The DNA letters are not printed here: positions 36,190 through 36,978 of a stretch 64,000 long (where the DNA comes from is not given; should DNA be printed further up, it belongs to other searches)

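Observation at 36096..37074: The fleQ/flrA master-regulator slot is empty and holds an opposite-strand 162-aa orphan with a nuclease-fold-like motif and a sigma28-type promoter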

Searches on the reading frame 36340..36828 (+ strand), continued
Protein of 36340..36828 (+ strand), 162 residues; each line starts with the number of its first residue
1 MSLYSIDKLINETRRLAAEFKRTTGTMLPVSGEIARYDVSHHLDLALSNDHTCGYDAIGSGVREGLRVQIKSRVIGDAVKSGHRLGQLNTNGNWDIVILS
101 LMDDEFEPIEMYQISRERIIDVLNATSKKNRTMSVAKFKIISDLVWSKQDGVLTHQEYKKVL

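Call 27: fold_search(model_id=the predicted structure, library=pdb)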
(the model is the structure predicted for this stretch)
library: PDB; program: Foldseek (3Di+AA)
matches with E <= 10: 310; with E <= 0.001: 12
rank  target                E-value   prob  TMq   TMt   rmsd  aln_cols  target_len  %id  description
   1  8rpx_B                6.0e-07  1.00  0.51  0.53  10.1       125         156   23  NhoI restriction endonuclease in complex with quadruply methylated DNA target (released 2024-07-17)
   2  8rpx_C                6.4e-07  1.00  0.51  0.52  10.1       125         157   23  NhoI restriction endonuclease in complex with quadruply methylated DNA target (released 2024-07-17)
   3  8q5n_B                7.3e-07  1.00  0.48  0.51   9.2       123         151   21  Apo form of restriction endonuclease NhoI. (released 2024-07-17)
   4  8rpx_A                8.9e-07  1.00  0.51  0.52   9.3       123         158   24  NhoI restriction endonuclease in complex with quadruply methylated DNA target (released 2024-07-17)
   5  8q5n_A                8.9e-07  1.00  0.51  0.53   8.8       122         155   24  Apo form of restriction endonuclease NhoI. (released 2024-07-17)
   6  8q5m_C                1.1e-06  1.00  0.50  0.53  11.0       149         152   20  N-terminal domain of restriction endonuclease Eco15I in the absence of DNA. (released 2024-07-17)
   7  8q5o_B                1.8e-06  1.00  0.50  0.53   9.3       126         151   25  N-terminal domain of restriction endonuclease Eco15I with tetra-methylated target DNA. (released 2024-07-17)
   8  8rpx_D                2.3e-06  1.00  0.50  0.48  10.2       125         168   23  NhoI restriction endonuclease in complex with quadruply methylated DNA target (released 2024-07-17)
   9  8q5o_A                3.8e-06  1.00  0.49  0.53   9.4       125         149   28  N-terminal domain of restriction endonuclease Eco15I with tetra-methylated target DNA. (released 2024-07-17)
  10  8q5m_A                4.7e-05  1.00  0.44  0.48  11.2       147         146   24  N-terminal domain of restriction endonuclease Eco15I in the absence of DNA. (released 2024-07-17)
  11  8q5m_B                6.1e-05  1.00  0.39  0.47  12.8       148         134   17  N-terminal domain of restriction endonuclease Eco15I in the absence of DNA. (released 2024-07-17)
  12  8q5m_D                5.1e-04  1.00  0.34  0.53  10.4       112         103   21  N-terminal domain of restriction endonuclease Eco15I in the absence of DNA. (released 2024-07-17)
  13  1f0o_A                3.2e-03  0.98  0.42  0.44   9.5       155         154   14  PVUII ENDONUCLEASE/COGNATE DNA COMPLEX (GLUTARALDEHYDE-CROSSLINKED CRYSTAL) AT PH 7.5 WITH TWO CALCIUM IONS AT EACH AC (released 2000-11-06)
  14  1f0o_B                4.8e-03  0.98  0.43  0.45   7.9       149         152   16  PVUII ENDONUCLEASE/COGNATE DNA COMPLEX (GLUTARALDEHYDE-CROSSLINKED CRYSTAL) AT PH 7.5 WITH TWO CALCIUM IONS AT EACH AC (released 2000-11-06)
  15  1k0z_A                6.7e-03  0.96  0.42  0.44   9.6       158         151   14  Crystal Structure of the PvuII endonuclease with Pr3+ and SO4 ions bound in the active site at 2.05A. (released 2003-06-17)
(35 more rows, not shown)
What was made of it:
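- On BisI family / type II methyl-directed restriction endonucleases: The Foldseek top 12 hits are NhoI and Eco15I, prob 1.0, TM about 0.5 (call 27).
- Closest known: PvuII-type homodimeric type IIP endonucleases. Same: The next-best structural matches (E 3e-3, TM about 0.42-0.45, call 27).
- Its 12 best Foldseek matches are NhoI and Eco15I (prob 1.0, TM about 0.5), followed by PvuII (call 27).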

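Call 29: search_protein_representatives(alignment_id=A1)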
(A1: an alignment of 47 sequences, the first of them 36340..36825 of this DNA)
Query: 47 sequences, 167 profile positions. Proteins with E-value up to 0.001 (for the whole library): 721; up to 1e-10: 370; up to 1e-30: 44. The best 150 are listed.
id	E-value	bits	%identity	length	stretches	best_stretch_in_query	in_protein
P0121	1.0e-83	295.4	-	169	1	1-161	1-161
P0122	6.9e-63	227.6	-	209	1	1-153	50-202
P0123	2.3e-54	199.8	-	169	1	1-157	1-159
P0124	3.2e-53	196.1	-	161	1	1-153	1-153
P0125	1.1e-52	194.3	-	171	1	1-159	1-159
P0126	1.9e-49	183.8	-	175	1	2-156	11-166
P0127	5.0e-45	169.5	-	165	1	1-157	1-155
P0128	1.1e-44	168.3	-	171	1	1-159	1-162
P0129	2.4e-43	164.0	-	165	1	1-157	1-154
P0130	1.6e-42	161.3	-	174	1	1-126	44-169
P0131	2.9e-42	160.4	-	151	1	3-156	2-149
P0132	8.6e-41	155.7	-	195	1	7-156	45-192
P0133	1.0e-40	155.4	-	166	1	1-156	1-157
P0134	2.5e-40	154.2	-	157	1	3-155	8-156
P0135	2.7e-40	154.1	-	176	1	3-152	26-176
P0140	9.8e-38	145.7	-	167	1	1-156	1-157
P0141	2.9e-37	144.2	-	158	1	1-155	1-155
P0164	9.3e-31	123.0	-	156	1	1-150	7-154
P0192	1.4e-25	106.1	-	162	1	9-154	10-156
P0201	1.4e-24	103.0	-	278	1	7-160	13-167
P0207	5.5e-24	101.0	-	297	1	6-157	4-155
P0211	2.9e-23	98.7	-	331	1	9-152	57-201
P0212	2.9e-23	98.6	-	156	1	8-148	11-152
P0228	1.8e-21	92.8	-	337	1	8-158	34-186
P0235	3.4e-21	91.9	-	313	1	2-152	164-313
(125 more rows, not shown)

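Call 39: search_protein_families(library=pfam, proteins=[P0123, P0141, P0164, P0192, P0212, P0201, P0211, P0228, P0235, P0207], max_evalue=0.01)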
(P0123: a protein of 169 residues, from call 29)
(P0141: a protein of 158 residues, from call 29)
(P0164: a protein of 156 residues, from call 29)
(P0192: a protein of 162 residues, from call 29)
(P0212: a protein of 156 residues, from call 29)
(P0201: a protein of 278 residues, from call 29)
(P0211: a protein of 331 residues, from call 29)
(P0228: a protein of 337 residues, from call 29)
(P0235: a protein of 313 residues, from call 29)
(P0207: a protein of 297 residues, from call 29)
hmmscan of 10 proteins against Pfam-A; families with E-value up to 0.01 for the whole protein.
P0123 (169 aa): 1 family
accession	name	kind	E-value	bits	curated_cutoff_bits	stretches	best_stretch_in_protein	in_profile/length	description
PF22522.2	DUF6998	-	1.9e-08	34.7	27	1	31-150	25-130/136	Family of unknown function (DUF6998)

P0141 (158 aa): 1 family
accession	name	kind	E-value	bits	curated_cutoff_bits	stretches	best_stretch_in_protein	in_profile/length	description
PF22522.2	DUF6998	-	0.003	17.9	27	1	44-148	39-130/136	Family of unknown function (DUF6998)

P0164 (156 aa): 0 families

P0192 (162 aa): 1 family
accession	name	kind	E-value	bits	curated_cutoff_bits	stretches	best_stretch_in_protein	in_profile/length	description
PF22522.2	DUF6998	-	7.4e-09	36.1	27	1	22-149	19-129/136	Family of unknown function (DUF6998)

P0212 (156 aa): 1 family
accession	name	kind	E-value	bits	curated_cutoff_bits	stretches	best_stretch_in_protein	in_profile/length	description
PF22522.2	DUF6998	-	5.4e-09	36.5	27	1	15-148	6-126/136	Family of unknown function (DUF6998)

P0201 (278 aa): 0 families

P0211 (331 aa): 0 families

P0228 (337 aa): 3 families
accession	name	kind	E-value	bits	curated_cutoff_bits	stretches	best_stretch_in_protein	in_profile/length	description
PF13772.11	AIG2_2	-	8.9e-12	45.7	27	1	244-331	2-83/83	AIG2-like family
PF06094.17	GGACT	-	1.6e-08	35.6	22.8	1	188-301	1-108/120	Gamma-glutamyl cyclotransferase, AIG2-like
PF22522.2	DUF6998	-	2.1e-06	28.2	27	1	34-176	2-130/136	Family of unknown function (DUF6998)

P0235 (313 aa): 1 family
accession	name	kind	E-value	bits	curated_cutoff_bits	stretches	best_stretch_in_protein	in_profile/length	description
PF22522.2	DUF6998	-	1.6e-08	35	27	1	193-309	26-130/136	Family of unknown function (DUF6998)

P0207 (297 aa): 1 family
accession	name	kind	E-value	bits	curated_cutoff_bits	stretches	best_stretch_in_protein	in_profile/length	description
PF22522.2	DUF6998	-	3.7e-05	24.1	27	1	29-142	26-126/136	Family of unknown function (DUF6998)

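Call 42: find_homologous_proteins(query=A2, max_evalue=1e-10)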
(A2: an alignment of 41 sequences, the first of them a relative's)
Query A2 (41 sequences) (165 aa, profile of the alignment): 590 proteins with E <= 1e-10 among 2672 candidates; the best 120 are listed.
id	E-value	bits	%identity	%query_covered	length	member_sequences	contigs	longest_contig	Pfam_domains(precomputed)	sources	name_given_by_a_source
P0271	1.0e-62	229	49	95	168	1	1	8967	PF22522.3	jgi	jgi:hypothetical protein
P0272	1.0e-60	222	49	95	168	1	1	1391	PF22522.3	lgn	-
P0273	2.1e-60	221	52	92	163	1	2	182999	-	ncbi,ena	-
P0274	2.7e-60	221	52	95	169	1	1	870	PF22522.3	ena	-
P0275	5.5e-60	220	58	94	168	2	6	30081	-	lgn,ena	-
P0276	7.3e-60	219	53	95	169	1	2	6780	PF22522.3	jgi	jgi:hypothetical protein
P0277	9.2e-60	219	53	95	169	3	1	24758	PF22522.3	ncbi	-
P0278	9.5e-60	219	52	95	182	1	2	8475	PF22522.3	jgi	jgi:hypothetical protein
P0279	1.1e-59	219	56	91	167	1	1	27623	PF22522.3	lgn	-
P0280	1.5e-59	218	54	95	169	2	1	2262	PF22522.3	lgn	-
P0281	1.9e-59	218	52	90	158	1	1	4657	PF22522.3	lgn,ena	-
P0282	1.9e-59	218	53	95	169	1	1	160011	PF22522.3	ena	-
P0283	2.0e-59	218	53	91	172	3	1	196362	-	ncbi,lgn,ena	-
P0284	2.3e-59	218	53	90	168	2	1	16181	-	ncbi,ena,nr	ncbi:MAG: hypothetical protein A2V90_07290 [Gammaproteobacteria bacterium RBG_16_57_12]|nr:MAG: hypo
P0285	2.4e-59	218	52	95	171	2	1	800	PF22522.3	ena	-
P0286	3.1e-59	217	52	95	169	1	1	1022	PF22522.3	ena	-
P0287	3.1e-59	217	53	95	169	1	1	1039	PF22522.3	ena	-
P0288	3.3e-59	217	51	90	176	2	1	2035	PF22522.3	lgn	-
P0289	3.7e-59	217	53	95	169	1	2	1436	PF22522.3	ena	-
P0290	5.0e-59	217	54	92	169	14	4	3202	PF22522.3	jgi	jgi:hypothetical protein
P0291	5.5e-59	216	53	92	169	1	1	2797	PF22522.3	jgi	-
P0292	6.0e-59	216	53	95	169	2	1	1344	PF22522.3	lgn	-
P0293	6.2e-59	216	49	90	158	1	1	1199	PF22522.3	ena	-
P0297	6.6e-59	216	50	90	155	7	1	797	PF22522.3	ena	-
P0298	6.7e-59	216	54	94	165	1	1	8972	PF22522.3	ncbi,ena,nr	ncbi:MAG: hypothetical protein R3240_06500 [Gammaproteobacteria bacterium]|nr:hypothetical protein [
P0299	7.1e-59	216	52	95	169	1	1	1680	PF22522.3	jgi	jgi:hypothetical protein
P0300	7.2e-59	216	53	95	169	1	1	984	PF22522.3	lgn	-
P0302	7.3e-59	216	52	95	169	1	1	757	PF22522.3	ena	-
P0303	8.0e-59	216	52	95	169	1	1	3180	PF22522.3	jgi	jgi:hypothetical protein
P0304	8.4e-59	216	53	95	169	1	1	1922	PF22522.3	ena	-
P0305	8.7e-59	216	56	90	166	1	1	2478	PF22522.3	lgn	-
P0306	8.8e-59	216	48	90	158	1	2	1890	PF22522.3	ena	-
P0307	9.1e-59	216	53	92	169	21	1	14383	PF22522.3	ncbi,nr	ncbi:MAG: hypothetical protein GWP13_00180 [Planctomycetia bacterium]|nr:hypothetical protein [Planc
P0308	9.4e-59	216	53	95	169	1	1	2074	PF22522.3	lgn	-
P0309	9.5e-59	216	55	92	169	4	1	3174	PF22522.3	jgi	-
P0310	1.1e-58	215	50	90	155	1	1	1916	PF22522.3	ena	-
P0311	1.1e-58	215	51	94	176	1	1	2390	PF22522.3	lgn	-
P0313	1.3e-58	215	56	91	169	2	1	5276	PF22522.3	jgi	-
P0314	1.3e-58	215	53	89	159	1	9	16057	PF22522.3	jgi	jgi:hypothetical protein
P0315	1.3e-58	215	53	95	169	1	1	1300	PF22522.3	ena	-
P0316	1.4e-58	215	55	95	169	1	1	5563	PF22522.3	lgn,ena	-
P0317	1.5e-58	215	49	93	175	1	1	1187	PF22522.3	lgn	-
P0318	1.6e-58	215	52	95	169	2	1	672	PF22522.3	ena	-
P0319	1.6e-58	215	51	89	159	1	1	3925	PF22522.3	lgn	-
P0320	1.7e-58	215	49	91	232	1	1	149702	-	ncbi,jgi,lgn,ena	-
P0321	1.9e-58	215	52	95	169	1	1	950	PF22522.3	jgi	jgi:hypothetical protein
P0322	1.9e-58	215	50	90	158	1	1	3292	PF22522.3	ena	-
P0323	2.0e-58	215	55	95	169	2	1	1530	PF22522.3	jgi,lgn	-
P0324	2.3e-58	214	53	95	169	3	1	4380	PF22522.3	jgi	-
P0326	2.3e-58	214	53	95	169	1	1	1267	PF22522.3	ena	-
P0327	2.3e-58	214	55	95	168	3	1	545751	-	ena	-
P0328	2.4e-58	214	54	92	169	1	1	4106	PF22522.3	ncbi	-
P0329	2.5e-58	214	51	89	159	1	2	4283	PF22522.3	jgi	-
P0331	2.7e-58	214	52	91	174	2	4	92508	-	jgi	jgi:hypothetical protein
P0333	3.1e-58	214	55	95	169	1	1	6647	PF22522.3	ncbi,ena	-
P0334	3.1e-58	214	52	95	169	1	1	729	PF22522.3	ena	-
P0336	3.3e-58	214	53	95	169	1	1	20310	PF22522.3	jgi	-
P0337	3.3e-58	214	53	95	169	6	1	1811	PF22522.3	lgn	-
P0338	3.3e-58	214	53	91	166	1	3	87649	PF22522.3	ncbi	-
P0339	3.4e-58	214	50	94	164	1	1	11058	PF22522.3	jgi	jgi:hypothetical protein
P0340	3.4e-58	214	53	95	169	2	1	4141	PF22522.3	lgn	-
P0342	3.6e-58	214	51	95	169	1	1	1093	PF22522.3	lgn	-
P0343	4.0e-58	214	53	95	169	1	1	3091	PF22522.3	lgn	-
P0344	4.1e-58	214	50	95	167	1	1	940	PF22522.3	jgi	jgi:hypothetical protein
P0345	4.2e-58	214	48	90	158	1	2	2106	PF22522.3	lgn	-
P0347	4.4e-58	214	52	95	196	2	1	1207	PF22522.3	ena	-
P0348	4.4e-58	214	52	95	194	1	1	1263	PF22522.3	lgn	-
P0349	4.4e-58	214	53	95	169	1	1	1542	PF22522.3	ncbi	-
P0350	4.7e-58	213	52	93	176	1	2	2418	PF22522.3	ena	-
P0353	5.1e-58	213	49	90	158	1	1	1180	PF22522.3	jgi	-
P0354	5.1e-58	213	53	95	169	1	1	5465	PF22522.3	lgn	-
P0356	6.1e-58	213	57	95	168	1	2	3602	PF22522.3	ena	-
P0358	6.5e-58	213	51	95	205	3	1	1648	PF22522.3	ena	-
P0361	6.8e-58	213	53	95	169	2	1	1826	PF22522.3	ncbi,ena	-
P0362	7.1e-58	213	53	95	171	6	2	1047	PF22522.3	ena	-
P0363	7.3e-58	213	52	89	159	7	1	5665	PF22522.3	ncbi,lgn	ncbi:MAG: hypothetical protein WBO37_05785 [Gammaproteobacteria bacterium]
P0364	7.3e-58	213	52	95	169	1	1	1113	PF22522.3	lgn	-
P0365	7.6e-58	213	50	89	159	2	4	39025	PF22522.3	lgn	-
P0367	7.9e-58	213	50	89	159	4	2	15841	PF22522.3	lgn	-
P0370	8.7e-58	213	53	95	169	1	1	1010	PF22522.3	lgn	-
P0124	8.7e-58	213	50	93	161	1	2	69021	PF22522.3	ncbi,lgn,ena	-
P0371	9.2e-58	212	53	92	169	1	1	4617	PF22522.3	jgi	-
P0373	1.0e-57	212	53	92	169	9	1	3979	PF22522.3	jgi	-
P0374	1.1e-57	212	51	91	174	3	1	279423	-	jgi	jgi:hypothetical protein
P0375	1.1e-57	212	55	95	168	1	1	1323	PF22522.3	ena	-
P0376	1.1e-57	212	52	95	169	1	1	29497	PF22522.3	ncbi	-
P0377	1.1e-57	212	51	95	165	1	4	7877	PF22522.3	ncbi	-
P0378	1.1e-57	212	52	95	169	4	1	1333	PF22522.3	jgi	jgi:hypothetical protein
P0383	1.2e-57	212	53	95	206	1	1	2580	PF22522.3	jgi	jgi:hypothetical protein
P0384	1.3e-57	212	50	90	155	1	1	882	PF22522.3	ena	-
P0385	1.4e-57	212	53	93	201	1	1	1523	PF22522.3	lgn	-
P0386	1.5e-57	212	53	95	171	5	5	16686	PF22522.3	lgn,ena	-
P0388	1.7e-57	212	51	89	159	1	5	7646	PF22522.3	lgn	-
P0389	1.8e-57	212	54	90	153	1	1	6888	PF22522.3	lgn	-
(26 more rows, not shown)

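Call 44: find_encoding_contigs(protein=P0273, flank=8000, max_places=1)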
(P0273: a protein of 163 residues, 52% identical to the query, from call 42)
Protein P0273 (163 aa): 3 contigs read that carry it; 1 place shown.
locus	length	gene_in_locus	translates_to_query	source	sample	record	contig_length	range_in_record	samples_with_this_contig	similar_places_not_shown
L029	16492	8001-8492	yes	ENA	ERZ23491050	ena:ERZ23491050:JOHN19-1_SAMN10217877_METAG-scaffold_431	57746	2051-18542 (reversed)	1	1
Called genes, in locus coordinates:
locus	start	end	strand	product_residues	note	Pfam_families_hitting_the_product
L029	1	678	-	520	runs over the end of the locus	-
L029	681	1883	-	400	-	PF28597:T2SSF_N, PF00482:T2SSF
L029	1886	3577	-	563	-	PF05157:MshEN, PF00437:T2SSE, PF13401:AAA_22 (faint)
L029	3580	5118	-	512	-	PF00515:TPR_1 (faint), PF07719:TPR_2 (faint), PF13431:TPR_17 (faint), PF13174:TPR_6 (faint), PF13176:TPR_7 (faint), PF13432:TPR_16 (weak), PF13424:TPR_12 (weak), PF13432:TPR_16, +4 more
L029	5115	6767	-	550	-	PF07655:Secretin_N_2, PF00263:Secretin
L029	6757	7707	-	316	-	PF13191:AAA_16, PF13401:AAA_22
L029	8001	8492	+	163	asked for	-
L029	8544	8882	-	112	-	PF05400:FliT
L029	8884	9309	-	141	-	PF02561:FliS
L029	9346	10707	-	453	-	PF02465:FliD_N, PF07196:Flagellin_IN (weak), PF07195:FliD_C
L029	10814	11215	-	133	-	PF03646:FlaG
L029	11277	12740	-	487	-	PF00669:Flagellin_N, PF07196:Flagellin_IN, PF00700:Flagellin_C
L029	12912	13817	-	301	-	PF00669:Flagellin_N, PF00700:Flagellin_C (weak)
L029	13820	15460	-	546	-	PF00460:Flg_bb_rod, PF22638:FlgK_D1, PF21158:flgK_1st_1, PF06429:Flg_bbr_C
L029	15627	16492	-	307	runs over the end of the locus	PF10135:Rod-binding, PF01832:Glucosaminidase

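Call 45: find_encoding_contigs(protein=P0282, flank=8000, max_places=1)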
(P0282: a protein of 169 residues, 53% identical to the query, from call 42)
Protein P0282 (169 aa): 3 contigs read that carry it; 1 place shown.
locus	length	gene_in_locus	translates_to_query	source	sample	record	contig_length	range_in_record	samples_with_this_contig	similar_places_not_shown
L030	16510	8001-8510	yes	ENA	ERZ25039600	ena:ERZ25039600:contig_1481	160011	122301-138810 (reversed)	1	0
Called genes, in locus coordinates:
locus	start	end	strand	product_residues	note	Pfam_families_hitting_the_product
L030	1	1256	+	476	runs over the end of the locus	PF13241:NAD_binding_7, PF14824:Sirohm_synth_M, PF10414:CysG_dimeriser, PF00590:TP_methylase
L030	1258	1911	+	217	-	PF05724:TPMT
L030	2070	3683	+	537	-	PF00092:VWA, PF13519:VWA_2, PF23560:GBD_Hemicentin (weak)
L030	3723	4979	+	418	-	-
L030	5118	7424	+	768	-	PF14814:UB2H, PF00912:Transgly, PF00905:Transpeptidase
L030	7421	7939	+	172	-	PF13424:TPR_12 (faint), PF13431:TPR_17 (weak)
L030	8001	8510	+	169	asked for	PF22522:DUF6998 (weak)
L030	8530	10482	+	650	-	PF00270:DEAD (weak), PF04851:ResIII (faint), PF13307:Helicase_C_2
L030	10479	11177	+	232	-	PF00814:TsaD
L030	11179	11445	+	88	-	-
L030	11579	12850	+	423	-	PF01136:Peptidase_U32, PF16325:Peptidase_U32_C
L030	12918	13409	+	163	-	PF03625:DUF302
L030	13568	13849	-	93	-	-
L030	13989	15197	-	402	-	-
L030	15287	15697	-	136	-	PF06808:DctM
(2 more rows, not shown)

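Call 46: find_encoding_contigs(protein=P0327, flank=8000, max_places=1)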
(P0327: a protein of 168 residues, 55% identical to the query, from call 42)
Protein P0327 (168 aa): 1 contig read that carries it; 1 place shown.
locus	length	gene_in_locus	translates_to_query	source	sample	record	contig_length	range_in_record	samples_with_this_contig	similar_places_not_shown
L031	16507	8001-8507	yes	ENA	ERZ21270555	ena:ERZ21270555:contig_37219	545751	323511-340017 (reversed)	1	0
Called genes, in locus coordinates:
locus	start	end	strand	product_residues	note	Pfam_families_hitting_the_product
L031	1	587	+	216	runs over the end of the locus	PF05724:TPMT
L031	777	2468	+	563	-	PF00092:VWA, PF13519:VWA_2, PF23560:GBD_Hemicentin (weak), PF05887:Trypan_PARP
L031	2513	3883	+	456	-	-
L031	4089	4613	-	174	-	PF00877:NLPC_P60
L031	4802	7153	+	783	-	PF14814:UB2H, PF00912:Transgly, PF00905:Transpeptidase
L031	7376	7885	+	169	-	PF14559:TPR_19 (weak)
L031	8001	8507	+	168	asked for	-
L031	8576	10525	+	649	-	PF00270:DEAD (weak), PF13307:Helicase_C_2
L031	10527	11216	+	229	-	PF00814:TsaD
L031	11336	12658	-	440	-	PF13487:HD_5, PF01966:HD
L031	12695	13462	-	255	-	PF04333:MlaA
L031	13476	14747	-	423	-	-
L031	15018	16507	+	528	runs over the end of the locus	PF02321:OEP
